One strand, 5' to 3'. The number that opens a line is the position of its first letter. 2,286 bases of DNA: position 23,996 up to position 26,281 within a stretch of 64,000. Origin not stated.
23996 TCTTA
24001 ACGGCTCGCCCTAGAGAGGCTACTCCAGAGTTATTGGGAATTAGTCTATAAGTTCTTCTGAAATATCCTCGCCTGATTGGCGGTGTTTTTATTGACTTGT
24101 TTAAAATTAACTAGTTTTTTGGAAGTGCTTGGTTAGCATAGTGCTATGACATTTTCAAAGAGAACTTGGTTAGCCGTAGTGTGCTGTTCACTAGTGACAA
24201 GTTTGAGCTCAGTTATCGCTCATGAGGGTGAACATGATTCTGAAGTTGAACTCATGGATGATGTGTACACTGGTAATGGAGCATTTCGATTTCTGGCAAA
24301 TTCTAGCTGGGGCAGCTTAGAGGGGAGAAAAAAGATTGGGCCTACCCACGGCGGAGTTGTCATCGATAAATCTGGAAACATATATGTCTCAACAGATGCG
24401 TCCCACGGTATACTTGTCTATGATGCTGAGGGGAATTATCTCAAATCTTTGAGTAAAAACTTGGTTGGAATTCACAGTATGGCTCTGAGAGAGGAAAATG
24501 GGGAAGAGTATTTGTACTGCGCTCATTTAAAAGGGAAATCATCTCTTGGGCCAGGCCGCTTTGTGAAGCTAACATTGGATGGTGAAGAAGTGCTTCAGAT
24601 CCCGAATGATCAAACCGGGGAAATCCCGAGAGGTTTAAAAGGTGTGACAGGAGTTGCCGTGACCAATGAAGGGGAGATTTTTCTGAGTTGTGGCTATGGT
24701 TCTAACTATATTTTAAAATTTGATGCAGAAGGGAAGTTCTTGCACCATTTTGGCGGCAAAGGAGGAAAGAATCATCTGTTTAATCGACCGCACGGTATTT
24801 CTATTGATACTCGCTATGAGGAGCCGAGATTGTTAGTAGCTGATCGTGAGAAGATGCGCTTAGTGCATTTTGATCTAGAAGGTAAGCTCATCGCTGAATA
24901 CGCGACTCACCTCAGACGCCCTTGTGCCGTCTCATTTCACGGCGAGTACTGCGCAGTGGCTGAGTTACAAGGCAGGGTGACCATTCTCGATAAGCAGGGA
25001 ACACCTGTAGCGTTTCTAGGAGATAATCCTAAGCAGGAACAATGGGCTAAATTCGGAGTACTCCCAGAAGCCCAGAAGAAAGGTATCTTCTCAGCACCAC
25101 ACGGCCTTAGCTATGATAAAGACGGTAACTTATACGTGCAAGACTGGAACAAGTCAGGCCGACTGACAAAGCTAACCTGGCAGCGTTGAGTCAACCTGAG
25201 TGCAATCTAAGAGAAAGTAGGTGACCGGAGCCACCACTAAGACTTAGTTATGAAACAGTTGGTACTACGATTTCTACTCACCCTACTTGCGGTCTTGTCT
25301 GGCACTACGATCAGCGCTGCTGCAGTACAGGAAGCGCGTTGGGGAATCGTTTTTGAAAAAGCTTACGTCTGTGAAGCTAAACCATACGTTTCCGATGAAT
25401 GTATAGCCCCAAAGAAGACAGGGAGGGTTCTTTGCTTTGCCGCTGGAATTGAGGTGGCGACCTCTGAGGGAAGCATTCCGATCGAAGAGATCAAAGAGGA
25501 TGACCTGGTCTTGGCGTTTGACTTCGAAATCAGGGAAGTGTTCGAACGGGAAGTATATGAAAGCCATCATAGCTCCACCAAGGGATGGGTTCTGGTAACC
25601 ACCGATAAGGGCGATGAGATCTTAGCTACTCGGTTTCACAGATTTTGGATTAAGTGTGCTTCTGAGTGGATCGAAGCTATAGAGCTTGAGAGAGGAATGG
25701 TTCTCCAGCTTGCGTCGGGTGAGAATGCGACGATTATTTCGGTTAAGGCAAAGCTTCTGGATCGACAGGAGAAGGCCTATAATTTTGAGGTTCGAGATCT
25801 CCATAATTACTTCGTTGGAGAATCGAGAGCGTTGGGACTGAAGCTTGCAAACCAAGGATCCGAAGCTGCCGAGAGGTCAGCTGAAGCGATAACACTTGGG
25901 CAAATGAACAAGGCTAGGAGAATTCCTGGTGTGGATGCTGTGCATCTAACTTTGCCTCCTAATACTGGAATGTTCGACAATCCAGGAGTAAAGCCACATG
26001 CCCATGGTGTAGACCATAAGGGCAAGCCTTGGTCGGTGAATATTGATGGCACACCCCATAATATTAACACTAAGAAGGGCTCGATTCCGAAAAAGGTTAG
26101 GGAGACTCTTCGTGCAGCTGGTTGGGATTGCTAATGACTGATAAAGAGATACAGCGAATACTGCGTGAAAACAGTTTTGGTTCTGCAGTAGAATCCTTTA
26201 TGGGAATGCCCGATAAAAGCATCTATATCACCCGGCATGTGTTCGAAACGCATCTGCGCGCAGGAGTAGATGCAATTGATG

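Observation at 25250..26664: Minimal signal peptide-Hint-toxin gene with coupled immunity gene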

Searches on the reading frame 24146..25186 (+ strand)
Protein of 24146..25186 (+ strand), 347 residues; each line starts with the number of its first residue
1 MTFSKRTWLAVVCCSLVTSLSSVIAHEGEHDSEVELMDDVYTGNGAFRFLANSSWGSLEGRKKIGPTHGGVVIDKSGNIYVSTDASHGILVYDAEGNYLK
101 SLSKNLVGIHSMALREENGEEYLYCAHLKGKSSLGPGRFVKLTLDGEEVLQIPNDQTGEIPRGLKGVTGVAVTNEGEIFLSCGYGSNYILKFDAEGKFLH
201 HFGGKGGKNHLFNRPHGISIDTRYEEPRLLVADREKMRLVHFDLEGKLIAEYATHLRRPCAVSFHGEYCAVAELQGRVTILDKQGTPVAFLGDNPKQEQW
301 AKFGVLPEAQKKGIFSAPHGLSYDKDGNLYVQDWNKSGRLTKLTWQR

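Call 3: search_protein_families(library=pfam, proteins=[window:24146-25186:+], max_evalue=1)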
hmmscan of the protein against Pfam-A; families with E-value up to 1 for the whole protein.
window:24146-25186:+ (347 aa): 9 families
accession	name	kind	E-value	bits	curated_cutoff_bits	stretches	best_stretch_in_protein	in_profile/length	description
PF01436.27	NHL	-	1.3e-12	47.5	20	1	315-341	1-26/28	NHL repeat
PF08450.18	SGL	-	4.2e-06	27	26.3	0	70-101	188-219/246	SMP-30/Gluconolactonase/LRE-like region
PF17170.10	DUF5128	-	0.00031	20.5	22.9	1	170-252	49-128/321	6-bladed beta-propeller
PF06739.17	SBBP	-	0.0055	17.1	20.5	1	70-81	17-28/38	Beta-propeller repeat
PF13449.12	Phytase-like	-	0.01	16.2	27.6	0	70-102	72-104/284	Esterase-like activity of phytase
PF22701.2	Mala_s_1-like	-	0.012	15.8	27.5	1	71-254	4-168/195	Mal s 1 allergenic protein-like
PF21784.3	Bflower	-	0.013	16.3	25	0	57-88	38-68/116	4-fold beta flower protein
PF07494.17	Reg_prop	-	0.039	14.6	20.4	0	71-84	10-23/24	Two component regulator propeller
PF06977.17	SdiA-regulated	-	0.087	12.4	21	0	68-83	225-240/249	SdiA-regulated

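Call 4: search_protein_families(library=ncbifam, proteins=[window:24146-25186:+], max_evalue=1)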
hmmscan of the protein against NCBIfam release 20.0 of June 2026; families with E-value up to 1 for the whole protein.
window:24146-25186:+ (347 aa): 3 families
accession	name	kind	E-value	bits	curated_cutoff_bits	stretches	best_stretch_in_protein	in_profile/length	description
NF035926.1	scyF_NHL_VPEP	equivalog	4.3e-21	75.5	350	3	145-257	181-288/376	scytonemin biosynthesis PEP-CTERM protein ScyF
NF047780.1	LIC12708_fam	subfamily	0.0002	20.4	150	1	185-252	154-220/391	LIC_12708 family protein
NF033206.1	ScyE_fam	subfamily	0.0039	16.8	80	0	98-181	244-318/333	ScyD/ScyE family protein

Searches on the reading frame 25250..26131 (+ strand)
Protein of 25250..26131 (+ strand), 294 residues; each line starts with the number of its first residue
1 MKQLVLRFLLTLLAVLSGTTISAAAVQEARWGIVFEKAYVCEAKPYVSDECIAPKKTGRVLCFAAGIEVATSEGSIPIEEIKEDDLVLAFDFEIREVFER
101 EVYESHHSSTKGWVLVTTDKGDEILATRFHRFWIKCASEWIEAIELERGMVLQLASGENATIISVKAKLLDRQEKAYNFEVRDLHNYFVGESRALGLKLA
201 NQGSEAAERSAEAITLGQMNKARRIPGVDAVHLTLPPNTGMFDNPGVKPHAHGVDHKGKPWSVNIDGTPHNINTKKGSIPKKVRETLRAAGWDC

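Call 3: search_protein_families(library=pfam, proteins=[window:25250-26131:+], max_evalue=1)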
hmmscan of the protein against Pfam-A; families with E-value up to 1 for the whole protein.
window:25250-26131:+ (294 aa): 4 families
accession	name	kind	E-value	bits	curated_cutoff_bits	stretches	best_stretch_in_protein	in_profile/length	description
PF07591.16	PT-HINT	-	1e-15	58.6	27.7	1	69-194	2-127/137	Pretoxin HINT domain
PF13403.11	Hint_2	-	0.00031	21.6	28.4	1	62-98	2-38/147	Hint domain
PF14890.11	Intein_splicing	-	0.0029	17.9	35.8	1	73-150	7-90/155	Intein splicing domain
PF06236.17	MelC1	-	0.077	13.5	27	1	203-270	23-73/115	Tyrosinase co-factor MelC1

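Call 4: search_protein_families(library=ncbifam, proteins=[window:25250-26131:+], max_evalue=1)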
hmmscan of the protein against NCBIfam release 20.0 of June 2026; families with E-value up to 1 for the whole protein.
window:25250-26131:+ (294 aa): 2 families
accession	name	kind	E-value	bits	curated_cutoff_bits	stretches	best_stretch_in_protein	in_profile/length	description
TIGR01445.1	intein_Nterm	domain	0.00041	21.3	24.5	1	62-132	1-81/83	intein N-terminal splicing region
NF006207.0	PRK08332.1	equivalog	0.14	9.3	2400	1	67-147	965-1040/1684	vitamin B12-dependent ribonucleotide reductase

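Call 5: find_homologous_proteins(query=window:25250-26131:+)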
Query window:25250-26131:+ (294 aa): 4 proteins with E <= 0.001 among 2035 candidates.
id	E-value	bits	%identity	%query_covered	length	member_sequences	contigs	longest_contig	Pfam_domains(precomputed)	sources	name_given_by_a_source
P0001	8.3e-195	664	100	100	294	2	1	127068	PF07591.16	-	-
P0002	5.0e-49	185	42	85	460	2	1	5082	PF07591.16,PF14890.12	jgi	jgi:RHS repeat-associated protein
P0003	2.7e-22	97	43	44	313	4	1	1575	PF07591.16,PF13403.12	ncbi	ncbi:Hint domain-containing protein, partial [Cerasicoccus arenae]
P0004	7.1e-18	83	31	70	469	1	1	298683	PF07591.16,PF01079.26,PF13403.12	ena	-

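Call 8: find_encoding_contigs(protein=P0002, flank=5000)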
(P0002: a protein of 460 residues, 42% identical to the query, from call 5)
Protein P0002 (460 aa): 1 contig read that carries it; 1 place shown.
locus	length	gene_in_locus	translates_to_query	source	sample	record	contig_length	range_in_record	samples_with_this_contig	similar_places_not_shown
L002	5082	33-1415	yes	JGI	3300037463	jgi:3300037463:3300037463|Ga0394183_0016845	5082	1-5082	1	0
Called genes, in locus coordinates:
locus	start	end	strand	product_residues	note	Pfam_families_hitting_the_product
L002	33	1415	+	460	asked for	PF07591:PT-HINT, PF14890:Intein_splicing (faint)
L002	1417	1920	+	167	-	-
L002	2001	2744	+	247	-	PF02405:MlaE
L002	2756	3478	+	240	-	PF00005:ABC_tran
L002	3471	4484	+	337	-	PF02470:MlaD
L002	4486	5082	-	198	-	?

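Call 9: find_encoding_contigs(protein=P0004, flank=6000)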
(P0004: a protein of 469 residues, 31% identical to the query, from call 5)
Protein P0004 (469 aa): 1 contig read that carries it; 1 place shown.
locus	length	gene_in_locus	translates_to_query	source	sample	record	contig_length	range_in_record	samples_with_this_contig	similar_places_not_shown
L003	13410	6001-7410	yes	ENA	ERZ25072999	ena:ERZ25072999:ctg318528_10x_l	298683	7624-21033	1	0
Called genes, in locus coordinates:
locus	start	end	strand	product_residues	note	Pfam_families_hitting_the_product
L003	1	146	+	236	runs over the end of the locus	-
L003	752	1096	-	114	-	PF12844:HTH_19 (weak), PF13560:HTH_31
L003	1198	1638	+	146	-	-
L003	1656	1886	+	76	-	-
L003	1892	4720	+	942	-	PF01807:Zn_ribbon_DnaG, PF08275:DNAG_N, PF13155:Toprim_2, PF13362:Toprim_3 (weak), PF13662:Toprim_4 (weak), PF27228:MTBMA_p00010_2nd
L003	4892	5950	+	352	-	PF02899:Phage_int_SAM_1 (weak), PF00589:Phage_integrase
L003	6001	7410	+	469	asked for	PF01079:Hint (faint), PF13403:Hint_2 (weak), PF07591:PT-HINT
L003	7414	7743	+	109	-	-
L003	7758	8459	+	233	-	PF13513:HEAT_EZ (faint), PF03130:HEAT_PBS (faint), PF02985:HEAT (faint), PF13646:HEAT_2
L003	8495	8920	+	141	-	-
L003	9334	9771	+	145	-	-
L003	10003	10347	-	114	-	PF12844:HTH_19 (weak), PF13560:HTH_31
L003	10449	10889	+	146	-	-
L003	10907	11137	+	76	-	-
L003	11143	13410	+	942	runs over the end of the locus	PF01807:Zn_ribbon_DnaG, PF08275:DNAG_N, PF13155:Toprim_2, PF13362:Toprim_3 (weak), PF13662:Toprim_4 (weak), PF27228:MTBMA_p00010_2nd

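Call 28: search_protein_families(library=pfam, proteins=[L002:1417-1917:+, L003:7414-7740:+, P0004], max_evalue=1)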
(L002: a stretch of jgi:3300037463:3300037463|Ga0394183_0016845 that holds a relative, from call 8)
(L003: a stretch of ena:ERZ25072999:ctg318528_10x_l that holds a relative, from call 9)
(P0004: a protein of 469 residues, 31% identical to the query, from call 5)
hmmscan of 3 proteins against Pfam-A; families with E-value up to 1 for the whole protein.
L002:1417-1917:+ (167 aa): 1 family
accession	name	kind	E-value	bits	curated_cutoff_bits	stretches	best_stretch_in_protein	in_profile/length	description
PF09277.16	Erythro-docking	-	0.14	12.5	24.6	1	63-75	37-49/58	Erythronolide synthase, docking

L003:7414-7740:+ (109 aa): 0 families

P0004 (469 aa): 3 families
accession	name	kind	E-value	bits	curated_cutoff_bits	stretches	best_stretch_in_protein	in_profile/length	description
PF07591.16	PT-HINT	-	9.5e-20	71.7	27.7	1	241-370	1-136/137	Pretoxin HINT domain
PF13403.11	Hint_2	-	4.5e-08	34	28.4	1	235-268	2-35/147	Hint domain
PF01079.26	Hint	-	1.4e-05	25.2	29.7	1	232-341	10-131/213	Hint module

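Call 88: search_protein_families(library=padloc, proteins=[window:25250-26131:+], max_evalue=0.1)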
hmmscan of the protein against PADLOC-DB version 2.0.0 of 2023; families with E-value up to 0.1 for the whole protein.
window:25250-26131:+ (294 aa): 0 families

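Call 89: search_protein_families(library=phrogs, proteins=[window:25250-26131:+], max_evalue=0.1)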
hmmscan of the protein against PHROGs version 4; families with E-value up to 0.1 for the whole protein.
window:25250-26131:+ (294 aa): 3 families
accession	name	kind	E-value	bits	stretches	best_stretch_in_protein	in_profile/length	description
phrog_21587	-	unknown function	4e-09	36.1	1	61-175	574-689/706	-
phrog_16259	-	DNA, RNA and nucleotide metabolism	0.0086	16.4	1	63-148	243-322/330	DNA helicase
phrog_28563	-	unknown function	0.046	15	0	152-189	25-62/98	-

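Call 90: search_protein_families(library=ncbifam, proteins=[L002:1125-1412:+, L002:1417-1917:+], max_evalue=0.1)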
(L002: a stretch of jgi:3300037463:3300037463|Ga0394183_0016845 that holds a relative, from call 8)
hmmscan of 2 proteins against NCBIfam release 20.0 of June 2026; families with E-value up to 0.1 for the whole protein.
L002:1125-1412:+ (96 aa): 0 families

L002:1417-1917:+ (167 aa): 0 families

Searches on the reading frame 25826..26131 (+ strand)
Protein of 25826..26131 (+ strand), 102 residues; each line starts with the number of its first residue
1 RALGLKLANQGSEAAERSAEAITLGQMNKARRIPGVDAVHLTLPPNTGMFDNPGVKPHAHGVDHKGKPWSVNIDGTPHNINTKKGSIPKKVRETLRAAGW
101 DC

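Call 28: search_protein_families(library=pfam, proteins=[window:25826-26131:+], max_evalue=1)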
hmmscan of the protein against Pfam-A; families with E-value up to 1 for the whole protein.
window:25826-26131:+ (102 aa): 1 family
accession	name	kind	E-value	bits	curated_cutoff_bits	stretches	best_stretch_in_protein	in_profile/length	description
PF06236.17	MelC1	-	0.0089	16.5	27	1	10-78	22-73/115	Tyrosinase co-factor MelC1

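Call 33: search_protein_representatives(alignment_id=A1)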
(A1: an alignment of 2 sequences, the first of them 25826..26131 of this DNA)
Query: 2 sequences, 107 profile positions. Proteins with E-value up to 0.001 (for the whole library): 15; up to 1e-10: 13; up to 1e-30: 3. The best 15 are listed.
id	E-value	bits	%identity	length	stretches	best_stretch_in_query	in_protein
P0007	1.8e-56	205.2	-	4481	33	46-91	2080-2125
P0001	7.3e-55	200.0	-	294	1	7-107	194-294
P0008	5.7e-32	126.4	-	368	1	3-107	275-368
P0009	2.7e-28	114.6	-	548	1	4-107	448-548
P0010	7.1e-26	106.8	-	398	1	7-107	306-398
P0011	3.0e-23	98.4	-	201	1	3-107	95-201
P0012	2.0e-22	95.7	-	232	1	4-107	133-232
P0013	2.7e-22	95.3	-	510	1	11-107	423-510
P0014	9.5e-20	87.1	-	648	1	8-107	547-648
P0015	4.1e-19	85.1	-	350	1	2-107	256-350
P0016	7.3e-19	84.3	-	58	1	45-107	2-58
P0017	8.8e-14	67.9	-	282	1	18-107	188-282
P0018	4.0e-12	62.6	-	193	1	5-106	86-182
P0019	1.3e-07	48.1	-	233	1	13-105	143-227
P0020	5.8e-06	42.8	-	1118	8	65-89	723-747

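Call 38: find_encoding_contigs(protein=P0009, flank=3000, max_places=3)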
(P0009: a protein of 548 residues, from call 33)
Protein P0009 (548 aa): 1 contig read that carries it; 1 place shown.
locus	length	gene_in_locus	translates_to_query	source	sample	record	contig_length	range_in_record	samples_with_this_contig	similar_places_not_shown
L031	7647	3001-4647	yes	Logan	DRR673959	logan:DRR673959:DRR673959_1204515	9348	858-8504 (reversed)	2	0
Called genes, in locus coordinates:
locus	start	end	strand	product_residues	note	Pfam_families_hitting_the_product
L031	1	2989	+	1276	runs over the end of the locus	?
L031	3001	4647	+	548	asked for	PF25023:TEN_YD-shell, PF07591:PT-HINT, PF14890:Intein_splicing (faint)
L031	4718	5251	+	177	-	-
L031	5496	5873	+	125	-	-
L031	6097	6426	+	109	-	-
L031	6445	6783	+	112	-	-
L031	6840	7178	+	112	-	-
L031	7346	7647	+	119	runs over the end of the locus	-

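Call 39: search_solved_structures(query=A1, max_evalue=10)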
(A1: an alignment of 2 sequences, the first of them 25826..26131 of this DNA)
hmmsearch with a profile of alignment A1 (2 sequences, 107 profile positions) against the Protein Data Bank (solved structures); distinct sequences matched with E-value up to 10: 1.
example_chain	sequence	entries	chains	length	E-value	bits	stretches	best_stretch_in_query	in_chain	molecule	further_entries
4tsh_B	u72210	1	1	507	1.7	12.3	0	32-62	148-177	Surface protein adhesin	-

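Call 42: find_encoding_contigs(protein=P0014, flank=3000, max_places=3)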
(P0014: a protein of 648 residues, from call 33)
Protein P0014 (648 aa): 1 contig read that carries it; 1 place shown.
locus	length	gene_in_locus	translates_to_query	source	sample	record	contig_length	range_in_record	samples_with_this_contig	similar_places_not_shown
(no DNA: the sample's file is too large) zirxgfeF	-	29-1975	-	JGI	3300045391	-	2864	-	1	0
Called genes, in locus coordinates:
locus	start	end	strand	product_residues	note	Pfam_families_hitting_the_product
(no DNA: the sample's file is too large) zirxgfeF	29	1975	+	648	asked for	PF01079:Hint (weak), PF07591:PT-HINT, PF13403:Hint_2 (weak)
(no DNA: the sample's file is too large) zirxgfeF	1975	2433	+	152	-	-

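Call 43: find_encoding_contigs(protein=P0017, flank=3000, max_places=3)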
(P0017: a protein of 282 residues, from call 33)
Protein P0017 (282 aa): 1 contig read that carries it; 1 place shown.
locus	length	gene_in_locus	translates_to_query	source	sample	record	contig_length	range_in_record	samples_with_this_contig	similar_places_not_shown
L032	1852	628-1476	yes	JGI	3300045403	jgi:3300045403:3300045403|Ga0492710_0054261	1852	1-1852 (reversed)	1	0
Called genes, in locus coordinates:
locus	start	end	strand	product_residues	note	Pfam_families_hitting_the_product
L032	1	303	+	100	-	?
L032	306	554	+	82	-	-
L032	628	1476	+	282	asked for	PF13403:Hint_2 (weak), PF07591:PT-HINT, PF14890:Intein_splicing (faint)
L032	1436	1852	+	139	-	?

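Call 49: predict_structure(alignment_id=A3)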
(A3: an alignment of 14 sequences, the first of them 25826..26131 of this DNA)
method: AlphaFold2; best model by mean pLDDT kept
length: 102 residues; sequences in the alignment: 14
mean_pLDDT: 81.1   pTM: 0.68
mean pLDDT of the five models: 81.1, 77.6, 76.2, 73.2, 71.9
residues with pLDDT >= 90: 35; 70-90: 42; 50-70: 23; < 50: 2
segments of 3 or more residues with pLDDT < 50: none
pLDDT, mean of each block of 10 residues (from residue 1): 53 78 87 86 60 78 94 90 92 92 84
secondary structure, 60 per line:
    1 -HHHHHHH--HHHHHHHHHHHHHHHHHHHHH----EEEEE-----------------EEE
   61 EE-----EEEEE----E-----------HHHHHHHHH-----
elements in order: H2-8 H11-31 E36-40 E58-62 E68-72 H89-97

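Call 52: fold_search(model_id=the predicted structure, library=pdb)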
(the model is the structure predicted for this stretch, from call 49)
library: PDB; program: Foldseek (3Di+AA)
matches with E <= 10: 275; with E <= 0.001: 0
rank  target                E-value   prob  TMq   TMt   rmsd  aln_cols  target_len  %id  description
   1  4kt3_B                2.3e-01  0.15  0.28  0.24   9.7        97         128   21  Structure of a type VI secretion system effector-immunity complex from Pseudomonas protegens (released 2013-07-31)
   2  6h5u_C                4.5e-01  0.33  0.34  0.41  12.5        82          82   18  MamM CTD H264E - Zinc form 2 (released 2019-08-07)
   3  6han_B                6.2e-01  0.28  0.33  0.40  12.3        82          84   18  MamM CTD H264E-E289H (released 2019-08-21)
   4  6h5k                  6.6e-01  0.25  0.33  0.36  12.5        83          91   19  MamM CTD D249E - Zinc form (released 2019-08-07)
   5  6h5u_B                7.1e-01  0.23  0.32  0.35  12.5        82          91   20  MamM CTD H264E - Zinc form 2 (released 2019-08-07)
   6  6h9p_C                7.1e-01  0.15  0.28  0.33  13.1        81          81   16  MamM CTD E289D - Manganese form (released 2019-08-14)
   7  3w64_A                7.5e-01  0.16  0.29  0.35  12.8        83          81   16  MamM-CTD 215-293 (released 2014-04-16)
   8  6h85                  8.6e-01  0.20  0.32  0.39  12.4        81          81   18  MamM CTD H264E-E289H - Cadmium form (released 2019-08-14)
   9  6han_D                9.2e-01  0.21  0.33  0.41  12.3        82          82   18  MamM CTD H264E-E289H (released 2019-08-21)
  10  5hsp_A                9.2e-01  0.20  0.33  0.40  12.4        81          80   18  MamM CTD M250L (released 2016-11-30)
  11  3w63                  1.1e+00  0.18  0.32  0.39  12.5        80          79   19  MamM-CTD 215-293 (released 2014-04-16)
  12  3w8g_A                1.1e+00  0.18  0.32  0.39  13.7        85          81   15  MamM V260R (released 2014-06-11)
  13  6g5e                  1.1e+00  0.18  0.33  0.40  12.3        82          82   18  MamM CTD H264A-E289A-C267S (released 2018-10-31)
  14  6h88                  1.1e+00  0.18  0.32  0.38  13.0        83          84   18  MamM CTD D249N (released 2019-08-14)
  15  4v6w_AE               1.2e+00  0.07  0.23  0.10  13.1        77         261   19  Structure of the D. melanogaster 80S ribosome (released 2014-07-09)
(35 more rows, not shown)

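Call 53: search_protein_families(library=pfam, alignment_id=A3, max_evalue=0.1)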
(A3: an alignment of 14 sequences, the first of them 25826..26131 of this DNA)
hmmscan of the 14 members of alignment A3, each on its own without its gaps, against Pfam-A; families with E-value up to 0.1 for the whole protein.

A. member 1, window:25826-26131:+ (102 aa): 1 family
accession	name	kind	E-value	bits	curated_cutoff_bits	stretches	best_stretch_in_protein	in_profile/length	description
PF06236.17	MelC1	-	0.0089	16.5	27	1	10-78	22-73/115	Tyrosinase co-factor MelC1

B. families by the number of members that match (of 14 scanned): 8 families
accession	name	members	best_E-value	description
PF07591.16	PT-HINT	10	4.1e-22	Pretoxin HINT domain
PF14890.11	Intein_splicing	9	1.4e-08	Intein splicing domain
PF13403.11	Hint_2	7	4.4e-07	Hint domain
PF01079.26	Hint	5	5.1e-06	Hint module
PF06236.17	MelC1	2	0.0089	Tyrosinase co-factor MelC1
PF08517.17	AXH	1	3.5e-06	Ataxin-1 and HBP1 module (AXH)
PF05203.21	Hom_end_hint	1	0.0064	Hom_end-associated Hint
PF25023.1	TEN_YD-shell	1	0.013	Teneurin YD-shell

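Call 88: search_protein_families(library=padloc, proteins=[window:25826-26131:+], max_evalue=0.1)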
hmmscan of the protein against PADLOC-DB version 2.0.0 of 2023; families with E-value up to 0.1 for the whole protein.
window:25826-26131:+ (102 aa): 0 families

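Call 89: search_protein_families(library=phrogs, proteins=[window:25826-26131:+], max_evalue=0.1)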
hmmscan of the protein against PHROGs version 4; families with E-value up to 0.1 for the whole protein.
window:25826-26131:+ (102 aa): 0 families

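Call 90: search_protein_families(library=ncbifam, proteins=[window:25826-26131:+], max_evalue=0.1)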
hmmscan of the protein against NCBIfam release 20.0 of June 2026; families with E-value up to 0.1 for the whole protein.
window:25826-26131:+ (102 aa): 0 families

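Call 94: fold_search(model_id=the predicted structure, library=viral)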
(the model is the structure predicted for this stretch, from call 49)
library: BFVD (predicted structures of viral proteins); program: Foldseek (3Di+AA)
matches with E <= 10: 544; with E <= 0.001: 0
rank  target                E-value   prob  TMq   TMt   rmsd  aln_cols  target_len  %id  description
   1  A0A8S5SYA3            3.7e-01  0.08  0.20  0.04  12.9        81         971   14  Phospholipase A1 [Podoviridae sp. ctKmJ5]
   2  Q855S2                3.9e-01  0.09  0.24  0.19  23.0       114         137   15  Uncharacterized protein [Mycobacterium phage Che9d]
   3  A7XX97                4.5e-01  0.16  0.29  0.37   6.1        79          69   13  Uncharacterized protein [Thermus virus P23-45]
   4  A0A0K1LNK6            5.8e-01  0.08  0.27  0.22  16.4       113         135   12  DUF3592 domain-containing protein [Citrobacter phage Merlin]
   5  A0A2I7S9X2            6.2e-01  0.16  0.40  0.28   9.4       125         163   11  (no name in the UniProt tables at hand)
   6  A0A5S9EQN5            7.1e-01  0.08  0.23  0.09  12.4        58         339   14  Uncharacterized protein [Tenacibaculum phage PTm1]
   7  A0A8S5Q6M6            7.1e-01  0.07  0.21  0.10  12.0        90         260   10  Uncharacterized protein [Myoviridae sp. ctTRu92]
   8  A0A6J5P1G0            7.5e-01  0.11  0.28  0.30  11.9       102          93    9  Uncharacterized protein [uncultured Caudovirales phage]
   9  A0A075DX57            7.5e-01  0.08  0.22  0.28   8.4        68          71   18  (no name in the UniProt tables at hand)
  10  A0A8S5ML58            8.6e-01  0.33  0.24  0.24   2.0        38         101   21  Uncharacterized protein [Siphoviridae sp. ctXZx16]
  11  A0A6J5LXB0            9.2e-01  0.08  0.18  0.22   9.2        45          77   13  Uncharacterized protein [uncultured Caudovirales phage]
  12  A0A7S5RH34            1.1e+00  0.09  0.24  0.10  11.0        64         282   16  (no name in the UniProt tables at hand)
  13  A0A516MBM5            1.1e+00  0.07  0.18  0.11   9.4        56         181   14  (no name in the UniProt tables at hand)
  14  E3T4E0                1.1e+00  0.07  0.24  0.15  11.5        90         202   16  Uncharacterized protein [Cafeteria roenbergensis virus (strain BV-PW1)]
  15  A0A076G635            1.1e+00  0.05  0.21  0.19  11.9        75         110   12  Uncharacterized protein [Listeria phage LMTA-34]
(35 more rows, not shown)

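Call 95: find_encoding_contigs(protein=P0008, flank=2500, max_places=2)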
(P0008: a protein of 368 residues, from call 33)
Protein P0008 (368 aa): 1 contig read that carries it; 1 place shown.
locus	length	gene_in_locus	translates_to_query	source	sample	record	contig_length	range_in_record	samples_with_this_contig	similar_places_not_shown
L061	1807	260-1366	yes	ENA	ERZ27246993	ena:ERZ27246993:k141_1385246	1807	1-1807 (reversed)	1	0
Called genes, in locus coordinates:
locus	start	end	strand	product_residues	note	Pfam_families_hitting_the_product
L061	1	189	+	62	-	?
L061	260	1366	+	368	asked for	PF13403:Hint_2 (weak), PF07591:PT-HINT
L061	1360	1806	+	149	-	?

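Call 96: find_encoding_contigs(protein=P0010, flank=2500, max_places=2)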
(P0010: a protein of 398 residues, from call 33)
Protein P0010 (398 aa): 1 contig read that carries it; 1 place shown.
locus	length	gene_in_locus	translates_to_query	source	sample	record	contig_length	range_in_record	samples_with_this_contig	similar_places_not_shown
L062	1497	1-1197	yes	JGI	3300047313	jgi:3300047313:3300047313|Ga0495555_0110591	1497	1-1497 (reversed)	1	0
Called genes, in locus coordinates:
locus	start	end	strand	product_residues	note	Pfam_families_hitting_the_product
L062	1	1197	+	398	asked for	PF01079:Hint (weak), PF13403:Hint_2 (weak), PF07591:PT-HINT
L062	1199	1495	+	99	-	?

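Call 97: find_encoding_contigs(protein=P0012, flank=2500, max_places=2)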
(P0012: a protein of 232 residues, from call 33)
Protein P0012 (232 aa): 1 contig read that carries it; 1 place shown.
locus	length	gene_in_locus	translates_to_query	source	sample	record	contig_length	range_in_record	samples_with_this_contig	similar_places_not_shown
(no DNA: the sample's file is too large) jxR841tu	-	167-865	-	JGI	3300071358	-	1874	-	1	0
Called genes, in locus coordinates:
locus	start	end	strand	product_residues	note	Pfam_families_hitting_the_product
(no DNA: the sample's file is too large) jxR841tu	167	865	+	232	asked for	PF07591:PT-HINT, PF14890:Intein_splicing (faint)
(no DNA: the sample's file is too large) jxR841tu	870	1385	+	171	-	-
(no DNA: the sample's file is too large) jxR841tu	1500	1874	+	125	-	?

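Call 98: find_encoding_contigs(protein=P0013, flank=2500, max_places=2)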
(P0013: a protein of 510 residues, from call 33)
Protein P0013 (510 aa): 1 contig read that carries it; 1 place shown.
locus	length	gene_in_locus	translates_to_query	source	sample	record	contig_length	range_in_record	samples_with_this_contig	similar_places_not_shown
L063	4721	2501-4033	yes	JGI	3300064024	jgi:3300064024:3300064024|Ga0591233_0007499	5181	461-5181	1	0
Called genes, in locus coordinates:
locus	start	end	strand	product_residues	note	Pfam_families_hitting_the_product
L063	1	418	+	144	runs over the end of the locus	-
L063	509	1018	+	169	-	PF07591:PT-HINT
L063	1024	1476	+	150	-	PF25591:LRV_2 (weak), PF01816:LRV (faint), PF02985:HEAT (faint)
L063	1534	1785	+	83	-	-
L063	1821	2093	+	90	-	-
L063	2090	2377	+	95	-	-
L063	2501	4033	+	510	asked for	PF07591:PT-HINT, PF13403:Hint_2 (weak), PF14890:Intein_splicing (faint)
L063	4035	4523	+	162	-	-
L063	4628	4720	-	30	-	?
